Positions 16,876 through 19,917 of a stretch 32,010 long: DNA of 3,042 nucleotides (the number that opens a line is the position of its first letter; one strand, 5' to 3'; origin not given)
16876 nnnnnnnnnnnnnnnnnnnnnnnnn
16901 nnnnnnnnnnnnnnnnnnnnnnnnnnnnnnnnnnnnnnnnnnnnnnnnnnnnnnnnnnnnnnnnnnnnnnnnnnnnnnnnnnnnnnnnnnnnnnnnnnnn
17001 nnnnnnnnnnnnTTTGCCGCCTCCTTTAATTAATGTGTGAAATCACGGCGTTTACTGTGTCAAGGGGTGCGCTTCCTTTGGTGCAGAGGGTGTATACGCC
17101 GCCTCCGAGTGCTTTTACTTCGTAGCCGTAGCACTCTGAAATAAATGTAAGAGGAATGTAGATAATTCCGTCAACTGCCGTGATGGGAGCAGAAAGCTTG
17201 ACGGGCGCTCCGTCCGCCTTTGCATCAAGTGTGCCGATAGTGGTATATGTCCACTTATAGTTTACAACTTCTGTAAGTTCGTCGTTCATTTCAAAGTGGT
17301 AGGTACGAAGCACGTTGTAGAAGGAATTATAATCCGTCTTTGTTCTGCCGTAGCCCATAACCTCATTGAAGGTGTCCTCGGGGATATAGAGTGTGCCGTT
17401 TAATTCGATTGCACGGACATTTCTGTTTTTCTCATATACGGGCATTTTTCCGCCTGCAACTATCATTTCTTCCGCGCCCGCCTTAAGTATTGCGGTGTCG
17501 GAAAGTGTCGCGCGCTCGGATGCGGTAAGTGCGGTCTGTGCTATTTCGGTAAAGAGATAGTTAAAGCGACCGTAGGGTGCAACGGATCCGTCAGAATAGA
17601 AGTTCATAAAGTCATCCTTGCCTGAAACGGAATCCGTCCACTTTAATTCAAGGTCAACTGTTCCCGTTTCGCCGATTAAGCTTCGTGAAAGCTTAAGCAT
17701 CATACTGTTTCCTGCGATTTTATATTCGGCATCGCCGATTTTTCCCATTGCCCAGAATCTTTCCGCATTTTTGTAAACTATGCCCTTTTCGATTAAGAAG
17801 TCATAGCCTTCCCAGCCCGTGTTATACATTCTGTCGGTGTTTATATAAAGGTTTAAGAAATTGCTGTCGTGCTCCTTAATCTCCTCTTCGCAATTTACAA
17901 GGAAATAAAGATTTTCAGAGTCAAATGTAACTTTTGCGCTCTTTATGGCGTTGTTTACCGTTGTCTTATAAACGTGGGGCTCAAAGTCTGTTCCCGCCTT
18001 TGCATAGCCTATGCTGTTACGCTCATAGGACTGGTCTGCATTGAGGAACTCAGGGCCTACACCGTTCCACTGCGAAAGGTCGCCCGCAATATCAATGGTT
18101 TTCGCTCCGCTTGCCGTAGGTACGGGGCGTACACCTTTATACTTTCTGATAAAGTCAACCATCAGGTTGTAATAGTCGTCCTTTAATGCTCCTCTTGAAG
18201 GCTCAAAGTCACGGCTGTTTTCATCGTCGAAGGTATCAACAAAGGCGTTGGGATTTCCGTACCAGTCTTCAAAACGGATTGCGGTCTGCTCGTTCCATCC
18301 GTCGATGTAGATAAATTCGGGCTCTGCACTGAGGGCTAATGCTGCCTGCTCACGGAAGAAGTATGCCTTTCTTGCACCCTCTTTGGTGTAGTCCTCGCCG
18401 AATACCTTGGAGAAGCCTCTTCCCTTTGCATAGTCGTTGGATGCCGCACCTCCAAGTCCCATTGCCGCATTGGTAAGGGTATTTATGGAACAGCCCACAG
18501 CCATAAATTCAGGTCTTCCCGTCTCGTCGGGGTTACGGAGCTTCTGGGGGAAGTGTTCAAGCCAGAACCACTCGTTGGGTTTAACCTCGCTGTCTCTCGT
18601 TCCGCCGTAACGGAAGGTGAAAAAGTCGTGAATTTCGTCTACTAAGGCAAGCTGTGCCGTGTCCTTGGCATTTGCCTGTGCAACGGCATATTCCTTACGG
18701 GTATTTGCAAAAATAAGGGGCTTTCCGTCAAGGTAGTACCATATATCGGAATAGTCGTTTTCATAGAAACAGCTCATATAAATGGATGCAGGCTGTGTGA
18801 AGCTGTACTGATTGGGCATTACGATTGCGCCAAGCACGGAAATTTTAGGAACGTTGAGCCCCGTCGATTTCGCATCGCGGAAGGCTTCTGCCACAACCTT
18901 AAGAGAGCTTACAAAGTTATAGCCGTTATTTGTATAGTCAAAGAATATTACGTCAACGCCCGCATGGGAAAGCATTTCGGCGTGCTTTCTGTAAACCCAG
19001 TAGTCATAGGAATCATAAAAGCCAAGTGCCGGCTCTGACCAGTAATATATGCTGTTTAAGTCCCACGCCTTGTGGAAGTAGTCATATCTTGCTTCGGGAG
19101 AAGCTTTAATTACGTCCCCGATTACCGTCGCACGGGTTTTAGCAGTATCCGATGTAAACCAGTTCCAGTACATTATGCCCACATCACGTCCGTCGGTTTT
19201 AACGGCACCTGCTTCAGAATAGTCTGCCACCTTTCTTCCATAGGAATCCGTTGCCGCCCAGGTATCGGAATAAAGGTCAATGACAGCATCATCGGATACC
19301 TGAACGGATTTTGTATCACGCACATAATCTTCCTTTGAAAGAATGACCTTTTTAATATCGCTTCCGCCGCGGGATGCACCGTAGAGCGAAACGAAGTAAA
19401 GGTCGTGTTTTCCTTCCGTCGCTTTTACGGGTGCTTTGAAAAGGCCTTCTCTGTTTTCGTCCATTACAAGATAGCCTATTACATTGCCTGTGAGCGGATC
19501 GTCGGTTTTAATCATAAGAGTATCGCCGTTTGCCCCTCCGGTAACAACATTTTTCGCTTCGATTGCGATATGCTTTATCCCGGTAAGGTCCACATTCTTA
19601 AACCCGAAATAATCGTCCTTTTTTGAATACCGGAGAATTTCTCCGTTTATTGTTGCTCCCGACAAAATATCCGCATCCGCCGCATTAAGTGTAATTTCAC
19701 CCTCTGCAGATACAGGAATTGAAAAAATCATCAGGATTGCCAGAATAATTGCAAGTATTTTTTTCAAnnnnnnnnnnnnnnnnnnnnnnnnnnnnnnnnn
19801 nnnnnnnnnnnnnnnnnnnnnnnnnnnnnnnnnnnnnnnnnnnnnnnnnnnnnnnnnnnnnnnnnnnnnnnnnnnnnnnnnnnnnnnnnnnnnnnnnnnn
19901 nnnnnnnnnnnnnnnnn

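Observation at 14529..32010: A two-gene cassette (unassigned glycosidase-like protein followed by a 4x-discoidin protein) occurs twice, flanking housekeeping genes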

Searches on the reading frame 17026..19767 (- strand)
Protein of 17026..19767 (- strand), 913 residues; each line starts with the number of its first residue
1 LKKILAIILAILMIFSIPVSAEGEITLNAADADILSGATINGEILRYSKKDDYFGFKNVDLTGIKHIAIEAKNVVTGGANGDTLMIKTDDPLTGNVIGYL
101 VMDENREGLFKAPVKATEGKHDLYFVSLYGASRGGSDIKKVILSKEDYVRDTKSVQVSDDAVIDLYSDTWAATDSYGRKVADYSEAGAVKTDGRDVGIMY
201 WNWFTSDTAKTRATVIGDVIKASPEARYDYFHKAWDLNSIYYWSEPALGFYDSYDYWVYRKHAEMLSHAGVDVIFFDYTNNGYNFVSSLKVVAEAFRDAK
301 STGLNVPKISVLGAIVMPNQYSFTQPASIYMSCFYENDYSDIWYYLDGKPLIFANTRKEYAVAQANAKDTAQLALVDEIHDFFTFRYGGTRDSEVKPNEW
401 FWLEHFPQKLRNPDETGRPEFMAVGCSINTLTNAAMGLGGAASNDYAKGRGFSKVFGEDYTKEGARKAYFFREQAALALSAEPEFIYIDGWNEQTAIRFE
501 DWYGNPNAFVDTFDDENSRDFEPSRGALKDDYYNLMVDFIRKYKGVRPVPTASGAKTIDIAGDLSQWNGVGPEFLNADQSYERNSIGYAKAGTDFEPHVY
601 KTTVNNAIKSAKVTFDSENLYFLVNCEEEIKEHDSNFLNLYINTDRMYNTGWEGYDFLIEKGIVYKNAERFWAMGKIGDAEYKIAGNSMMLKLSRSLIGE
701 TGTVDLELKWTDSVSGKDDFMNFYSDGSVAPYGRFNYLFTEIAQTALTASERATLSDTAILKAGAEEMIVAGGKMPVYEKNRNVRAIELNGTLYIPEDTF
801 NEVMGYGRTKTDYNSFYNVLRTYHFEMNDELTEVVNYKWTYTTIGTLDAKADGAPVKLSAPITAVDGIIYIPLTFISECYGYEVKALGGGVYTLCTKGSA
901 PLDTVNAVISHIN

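Call 8: search_protein_families(library=pfam, proteins=[window:17026-19767:-], max_evalue=0.01)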
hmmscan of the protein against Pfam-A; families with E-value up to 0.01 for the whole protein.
window:17026-19767:- (913 aa): 1 family
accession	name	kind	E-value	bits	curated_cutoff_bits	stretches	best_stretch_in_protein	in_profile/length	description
PF07833.16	Cu_amine_oxidN1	-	1.6e-07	31.7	24.2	1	838-885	51-98/108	Copper amine oxidase N-terminal domain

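Call 11: search_solved_structures(query=window:17026-19767:-, max_evalue=1, show_alignments=2)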
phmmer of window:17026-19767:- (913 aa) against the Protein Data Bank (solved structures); distinct sequences matched with E-value up to 1: 2.
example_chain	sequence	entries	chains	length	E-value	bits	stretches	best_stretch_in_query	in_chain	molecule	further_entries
4e27_A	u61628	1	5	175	0.69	11.2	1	781-868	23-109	Capsid Protein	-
4dmi_A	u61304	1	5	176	0.7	11.2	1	781-868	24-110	Capsid Protein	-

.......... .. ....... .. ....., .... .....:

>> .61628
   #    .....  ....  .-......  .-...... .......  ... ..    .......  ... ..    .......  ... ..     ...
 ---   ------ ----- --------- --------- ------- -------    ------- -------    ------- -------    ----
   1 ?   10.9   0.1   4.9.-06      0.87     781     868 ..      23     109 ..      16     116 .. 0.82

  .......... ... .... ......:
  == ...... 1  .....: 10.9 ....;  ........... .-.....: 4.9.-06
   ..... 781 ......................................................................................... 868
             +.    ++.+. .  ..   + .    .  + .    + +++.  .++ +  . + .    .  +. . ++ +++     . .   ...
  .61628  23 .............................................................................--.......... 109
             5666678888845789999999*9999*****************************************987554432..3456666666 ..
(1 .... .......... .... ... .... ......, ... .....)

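Call 12: search_protein_families(library=ncbifam, proteins=[window:17026-19767:-], max_evalue=0.01)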
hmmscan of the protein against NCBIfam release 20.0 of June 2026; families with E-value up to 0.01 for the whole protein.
window:17026-19767:- (913 aa): 0 families

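Call 35: search_solved_structures(query=A1, max_evalue=10, show_alignments=3)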
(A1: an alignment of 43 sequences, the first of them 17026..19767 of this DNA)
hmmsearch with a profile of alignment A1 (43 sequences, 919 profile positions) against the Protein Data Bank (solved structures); distinct sequences matched with E-value up to 10: 18.
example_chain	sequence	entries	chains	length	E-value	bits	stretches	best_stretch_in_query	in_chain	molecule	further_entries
1gmm_A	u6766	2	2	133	0.00012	23.6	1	23-130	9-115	CBM6 | XYLANASE U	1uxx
1uy1_A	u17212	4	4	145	0.0016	19.9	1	23-129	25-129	ENDO-1,4-BETA-XYLANASE A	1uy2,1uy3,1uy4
2v4v_A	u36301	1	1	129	0.0016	19.8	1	27-130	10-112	GH59 GALACTOSIDASE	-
6i0m_A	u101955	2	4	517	0.96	10.6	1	267-292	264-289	Inosine-5'-monophosphate dehydrogenase 2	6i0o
9mub_A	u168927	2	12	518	0.96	10.6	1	267-292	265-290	Inosine-5'-monophosphate dehydrogenase 2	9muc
9dmu_A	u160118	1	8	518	0.97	10.6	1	267-292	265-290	Inosine-5'-monophosphate dehydrogenase 2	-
1b3o_A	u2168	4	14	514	0.97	10.6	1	267-292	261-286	PROTEIN (INOSINE MONOPHOSPHATE DEHYDROGENASE 2) | Inosine-5'-monophosphate dehydrogenase 2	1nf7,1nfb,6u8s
6u8e_A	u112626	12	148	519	0.97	10.6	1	267-292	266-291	Inosine-5'-monophosphate dehydrogenase 2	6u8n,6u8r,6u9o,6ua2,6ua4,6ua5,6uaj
8foz_A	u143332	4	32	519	0.97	10.6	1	267-292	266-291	Inosine-5'-monophosphate dehydrogenase 2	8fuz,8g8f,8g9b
1jr1_A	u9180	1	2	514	1.3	10.2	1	267-300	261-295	Inosine-5'-Monophosphate Dehydrogenase 2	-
7rfe_A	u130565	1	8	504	1.6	9.9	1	267-293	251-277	Inosine-5'-monophosphate dehydrogenase 1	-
1jcn_A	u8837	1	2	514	1.6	9.9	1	267-293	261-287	INOSINE MONOPHOSPHATE DEHYDROGENASE I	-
7rer_A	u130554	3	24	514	1.6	9.9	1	267-293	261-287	Isoform 5 of Inosine-5'-monophosphate dehydrogenase 1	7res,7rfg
7rgi_A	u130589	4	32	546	1.7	9.8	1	267-293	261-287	Inosine-5'-monophosphate dehydrogenase 1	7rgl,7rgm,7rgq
8u7q_A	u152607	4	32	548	1.7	9.8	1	267-293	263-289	Inosine-5'-monophosphate dehydrogenase 1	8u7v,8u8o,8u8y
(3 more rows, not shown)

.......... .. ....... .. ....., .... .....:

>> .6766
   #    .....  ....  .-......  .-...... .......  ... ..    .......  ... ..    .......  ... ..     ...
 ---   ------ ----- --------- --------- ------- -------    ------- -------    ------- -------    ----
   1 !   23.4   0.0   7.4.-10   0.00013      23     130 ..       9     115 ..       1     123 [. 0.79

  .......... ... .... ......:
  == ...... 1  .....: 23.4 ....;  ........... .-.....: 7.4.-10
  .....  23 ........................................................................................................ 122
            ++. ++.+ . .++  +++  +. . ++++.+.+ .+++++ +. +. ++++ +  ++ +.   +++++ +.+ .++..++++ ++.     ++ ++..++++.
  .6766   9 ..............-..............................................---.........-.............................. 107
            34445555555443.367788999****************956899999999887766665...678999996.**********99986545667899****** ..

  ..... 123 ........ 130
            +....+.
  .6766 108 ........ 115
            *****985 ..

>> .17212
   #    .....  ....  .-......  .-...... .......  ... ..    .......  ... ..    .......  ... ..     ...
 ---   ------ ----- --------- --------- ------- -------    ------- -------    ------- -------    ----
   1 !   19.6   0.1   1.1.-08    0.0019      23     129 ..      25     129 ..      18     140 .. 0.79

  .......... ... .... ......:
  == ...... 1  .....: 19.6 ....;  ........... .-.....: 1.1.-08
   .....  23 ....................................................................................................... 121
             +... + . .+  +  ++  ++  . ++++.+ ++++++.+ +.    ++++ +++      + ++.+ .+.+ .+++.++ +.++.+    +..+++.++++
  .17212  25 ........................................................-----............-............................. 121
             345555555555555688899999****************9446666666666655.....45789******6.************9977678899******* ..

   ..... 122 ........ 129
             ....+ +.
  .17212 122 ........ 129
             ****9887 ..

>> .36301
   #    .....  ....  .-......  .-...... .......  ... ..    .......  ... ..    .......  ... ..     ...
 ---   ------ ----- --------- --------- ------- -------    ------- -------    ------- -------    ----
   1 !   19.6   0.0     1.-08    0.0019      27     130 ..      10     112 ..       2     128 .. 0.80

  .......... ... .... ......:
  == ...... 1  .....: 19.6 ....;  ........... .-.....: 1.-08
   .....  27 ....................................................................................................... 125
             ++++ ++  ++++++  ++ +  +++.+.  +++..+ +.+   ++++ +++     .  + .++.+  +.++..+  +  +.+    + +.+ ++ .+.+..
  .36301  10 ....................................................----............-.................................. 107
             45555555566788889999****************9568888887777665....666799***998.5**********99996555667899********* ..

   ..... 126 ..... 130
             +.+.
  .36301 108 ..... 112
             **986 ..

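Call 37: find_related_loci(query=A1, collection=genome_contigs, flank=6000)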
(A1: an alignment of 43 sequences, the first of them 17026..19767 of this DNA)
Query A1 (913 aa) in genome_contigs; peptide patterns used: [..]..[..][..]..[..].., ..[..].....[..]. (x = any residue, [..] = any of these).
515 stretches matched a pattern; 454 encode a relative of the query (tblastn E <= 1e-3); the best 80 are kept; 75 distinct loci.
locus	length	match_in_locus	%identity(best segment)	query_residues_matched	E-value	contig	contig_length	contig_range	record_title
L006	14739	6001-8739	89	1-913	0e+0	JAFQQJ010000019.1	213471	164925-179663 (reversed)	MAG: Clostridia bacterium isolate RGIG2055 Goat_Colon-2__c298998, whole genome shotgun sequence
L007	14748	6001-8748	80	1-913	0e+0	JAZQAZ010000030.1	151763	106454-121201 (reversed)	MAG: Clostridia bacterium isolate T1900044642_TS20190108.MAGScoT_cleanbin_000014 SGB_1279_k141_994175, whole genome shot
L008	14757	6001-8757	67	1-913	0e+0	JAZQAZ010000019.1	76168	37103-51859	MAG: Clostridia bacterium isolate T1900044642_TS20190108.MAGScoT_cleanbin_000014 SGB_1279_k141_1915, whole genome shotgu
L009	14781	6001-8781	53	1-913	0e+0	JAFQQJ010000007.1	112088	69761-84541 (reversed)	MAG: Clostridia bacterium isolate RGIG2055 Goat_Colon-2__c79275, whole genome shotgun sequence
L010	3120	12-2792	53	1-913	0e+0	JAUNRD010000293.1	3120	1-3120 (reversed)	MAG: Clostridia bacterium isolate S3M_St_2 NODE_9114_length_3120_cov_3.606199, whole genome shotgun sequence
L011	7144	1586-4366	52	1-913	0e+0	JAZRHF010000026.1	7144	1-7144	MAG: Clostridia bacterium isolate T1900045484_YK20190178.MAGScoT_cleanbin_000022 SGB_7333_k141_3186488, whole genome sho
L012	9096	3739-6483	52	1-913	0e+0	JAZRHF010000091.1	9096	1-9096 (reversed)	MAG: Clostridia bacterium isolate T1900045484_YK20190178.MAGScoT_cleanbin_000022 SGB_7333_k141_155816, whole genome shot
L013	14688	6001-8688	54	21-913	0e+0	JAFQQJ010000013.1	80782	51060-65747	MAG: Clostridia bacterium isolate RGIG2055 Goat_Colon-2__c185299, whole genome shotgun sequence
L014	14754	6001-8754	52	1-913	0e+0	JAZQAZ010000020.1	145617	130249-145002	MAG: Clostridia bacterium isolate T1900044642_TS20190108.MAGScoT_cleanbin_000014 SGB_1279_k141_2443197, whole genome sho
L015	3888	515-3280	51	1-912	0e+0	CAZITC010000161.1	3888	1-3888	MAG TPA_asm: uncultured Ruminococcus sp. isolate SRP350583_co1_522 genome assembly, contig: NODE_34186_length_3888_cov_8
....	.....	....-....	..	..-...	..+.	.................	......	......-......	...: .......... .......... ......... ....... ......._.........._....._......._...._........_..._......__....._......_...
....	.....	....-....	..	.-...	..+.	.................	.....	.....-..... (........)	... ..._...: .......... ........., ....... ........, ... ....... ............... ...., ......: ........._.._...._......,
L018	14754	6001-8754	66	1-913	0e+0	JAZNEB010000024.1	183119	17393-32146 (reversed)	MAG: Clostridia bacterium isolate T1900044723_TS20190189.MAGScoT_cleanbin_000019 SGB_1921_k141_602739, whole genome shot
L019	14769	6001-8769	51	1-913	0e+0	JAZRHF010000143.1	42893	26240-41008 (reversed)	MAG: Clostridia bacterium isolate T1900045484_YK20190178.MAGScoT_cleanbin_000022 SGB_7333_k141_2877524, whole genome sho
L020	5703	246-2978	51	1-913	0e+0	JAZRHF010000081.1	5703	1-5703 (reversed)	MAG: Clostridia bacterium isolate T1900045484_YK20190178.MAGScoT_cleanbin_000022 SGB_7333_k141_1171141, whole genome sho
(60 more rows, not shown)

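Call 38: predict_structure(alignment_id=A1)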
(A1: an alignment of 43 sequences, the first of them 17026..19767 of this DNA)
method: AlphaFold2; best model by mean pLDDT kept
length: 913 residues; sequences in the alignment: 43
mean_pLDDT: 92.7   pTM: 0.92
mean pLDDT of the five models: 92.7, 92.0, 90.9, 90.7, 90.6
residues with pLDDT >= 90: 759; 70-90: 131; 50-70: 15; < 50: 8
segments of 3 or more residues with pLDDT < 50: 16-22
pLDDT, mean of each block of 10 residues (from residue 1): 73 49 80 92 91 96 95 88 96 96 93 94 96 82 93 90 97 94 97 96 91 96 95 94 96 96 98 94 90 97 97 85 94 95 97 93 94 97 94 88 91 91 92 65 90 91 91 96 96 91 89 91 95 98 98 96 95 96 95 94 96 97 98 93 91 92 86 88 97 95 94 92 96 97 96 96 96 94 93 96 94 93 95 95 97 97 94 97 95 95 95 86
secondary structure, 60 per line:
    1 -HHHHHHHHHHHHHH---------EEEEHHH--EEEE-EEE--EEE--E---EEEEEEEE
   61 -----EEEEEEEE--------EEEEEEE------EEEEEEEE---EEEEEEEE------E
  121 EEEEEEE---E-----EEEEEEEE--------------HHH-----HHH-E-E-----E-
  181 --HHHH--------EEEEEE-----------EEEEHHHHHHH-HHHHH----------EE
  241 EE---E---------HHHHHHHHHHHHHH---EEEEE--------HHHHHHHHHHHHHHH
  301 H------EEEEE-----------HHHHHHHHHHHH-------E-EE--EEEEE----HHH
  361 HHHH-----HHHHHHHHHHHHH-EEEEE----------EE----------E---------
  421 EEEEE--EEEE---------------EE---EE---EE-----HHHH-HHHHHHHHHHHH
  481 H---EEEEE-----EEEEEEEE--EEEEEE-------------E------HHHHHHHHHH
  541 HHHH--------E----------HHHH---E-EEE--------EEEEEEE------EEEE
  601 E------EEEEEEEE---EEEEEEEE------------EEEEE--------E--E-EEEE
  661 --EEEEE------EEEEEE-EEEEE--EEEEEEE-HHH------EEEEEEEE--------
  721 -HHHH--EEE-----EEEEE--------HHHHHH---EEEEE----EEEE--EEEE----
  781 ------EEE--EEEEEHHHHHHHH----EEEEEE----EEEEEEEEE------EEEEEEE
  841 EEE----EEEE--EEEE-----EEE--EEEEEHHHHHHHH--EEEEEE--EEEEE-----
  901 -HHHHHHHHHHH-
elements in order (helices of 4 or more, strands of 3 or more residues): H2-15 E25-28 E34-37 E39-41 E44-46 E53-60 E66-73 E82-88 E95-102 E106-113 E120-127 E137-144 H183-186 E195-200 E212-215 H216-222 H224-228 E239-242 H256-269 E273-277 H286-301 E308-312 H324-335 E349-353 H358-364 H370-382 E384-388 E421-425 E428-431 H464-467 H469-481 E485-489 E495-502 E505-510 H531-544 H564-567 E573-575 E584-590 E597-601 E608-615 E619-626 E639-643 E657-660 E663-667 E674-679 E681-685 E688-694 E705-712 H722-725 E728-730 E736-740 H749-754 E758-762 E767-770 E773-776 E787-789 E792-796 H797-804 E809-814 E819-827 E834-843 E848-851 E854-857 E863-865 E868-872 H873-880 E883-888 E891-895 H902-912

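Call 42: fold_search(model_id=the predicted structure, library=pdb)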
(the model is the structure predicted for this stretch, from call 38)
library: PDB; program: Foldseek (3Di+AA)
matches with E <= 10: 1538; with E <= 0.001: 80
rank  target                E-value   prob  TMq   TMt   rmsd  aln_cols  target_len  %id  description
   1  2v4v                  7.1e-07  1.00  0.12  0.78   2.6       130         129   22  Crystal Structure of a Family 6 Carbohydrate-Binding Module from Clostridium cellulolyticum in complex with xylose (released 2009-10-13)
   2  1gmm                  3.8e-06  1.00  0.11  0.71   4.4       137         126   21  Carbohydrate binding module CBM6 from xylanase U Clostridium thermocellum (released 2001-11-28)
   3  1w9s_A                4.7e-06  1.00  0.12  0.71   3.8       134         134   16  Structure of a beta-1,3-glucan binding CBM6 from Bacillus halodurans (released 2004-11-03)
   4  4ad2_B                7.2e-06  1.00  0.23  0.52   9.0       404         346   13  Structure of the GH99 endo-alpha-mannosidase from Bacteroides xylanisolvens in complex with glucose-1,3-isofagomine (released 2012-02-01)
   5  8q2h                  8.9e-06  0.80  0.16  0.14  29.0      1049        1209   10  beta-galactosidase from Bacillus circulans (released 2024-10-16)
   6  5m3w_A                9.3e-06  1.00  0.21  0.47  10.7       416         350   14  Structure of the GH99 endo-alpha-mannanase from Bacteroides xylanisolvens in complex with mannose-alpha-1,3-1,2-dideox (released 2017-01-11)
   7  5mc8_A                9.9e-06  1.00  0.21  0.49  10.3       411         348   13  Structure of the GH99 endo-alpha-mannanase from Bacteroides xylanisolvens in complex with mannose-alpha-1,3-D-glucal a (released 2017-01-11)
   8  1nae_A                1.1e-05  1.00  0.11  0.70   3.4       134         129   16  Structure of CsCBM6-3 from Clostridium stercorarium in complex with xylotriose (released 2003-03-18)
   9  4ad2_C                1.2e-05  1.00  0.21  0.49  10.1       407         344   15  Structure of the GH99 endo-alpha-mannosidase from Bacteroides xylanisolvens in complex with glucose-1,3-isofagomine (released 2012-02-01)
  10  4ad5_A                1.2e-05  1.00  0.23  0.52   9.1       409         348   13  Structure of the GH99 endo-alpha-mannosidase from Bacteroides xylanisolvens in complex with glucose-1,3-deoxymannojiri (released 2012-02-01)
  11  4ad1                  1.4e-05  1.00  0.22  0.52   9.5       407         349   13  Structure of the GH99 endo-alpha-mannosidase from Bacteroides xylanisolvens (released 2012-02-01)
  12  1o8s_A                1.4e-05  1.00  0.11  0.71   3.2       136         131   17  Structure of CsCBM6-3 from Clostridium stercorarium in complex with cellobiose (released 2003-03-13)
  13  1uy1                  1.4e-05  1.00  0.11  0.70   4.4       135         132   17  Binding sub-site dissection of a family 6 carbohydrate-binding module by X-ray crystallography and isothermal titration  (released 2004-06-18)
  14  8yfh_A                1.7e-05  1.00  0.18  0.36  17.8       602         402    9  Structure of alpha-1,3-glucanase agn1 (released 2025-02-26)
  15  4acz_B                1.8e-05  1.00  0.23  0.54   8.1       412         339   17  Structure of the GH99 endo-alpha-mannosidase from Bacteroides thetaiotaomicron (released 2012-02-01)
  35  9fnh_D                5.0e-05  1.00  0.19  0.40  17.5       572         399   10  The glycoside hydrolase family 71 (GH71) member AnGH71C from Aspergillus nidulans in complex with nigerotetraose. (released 2025-06-25)
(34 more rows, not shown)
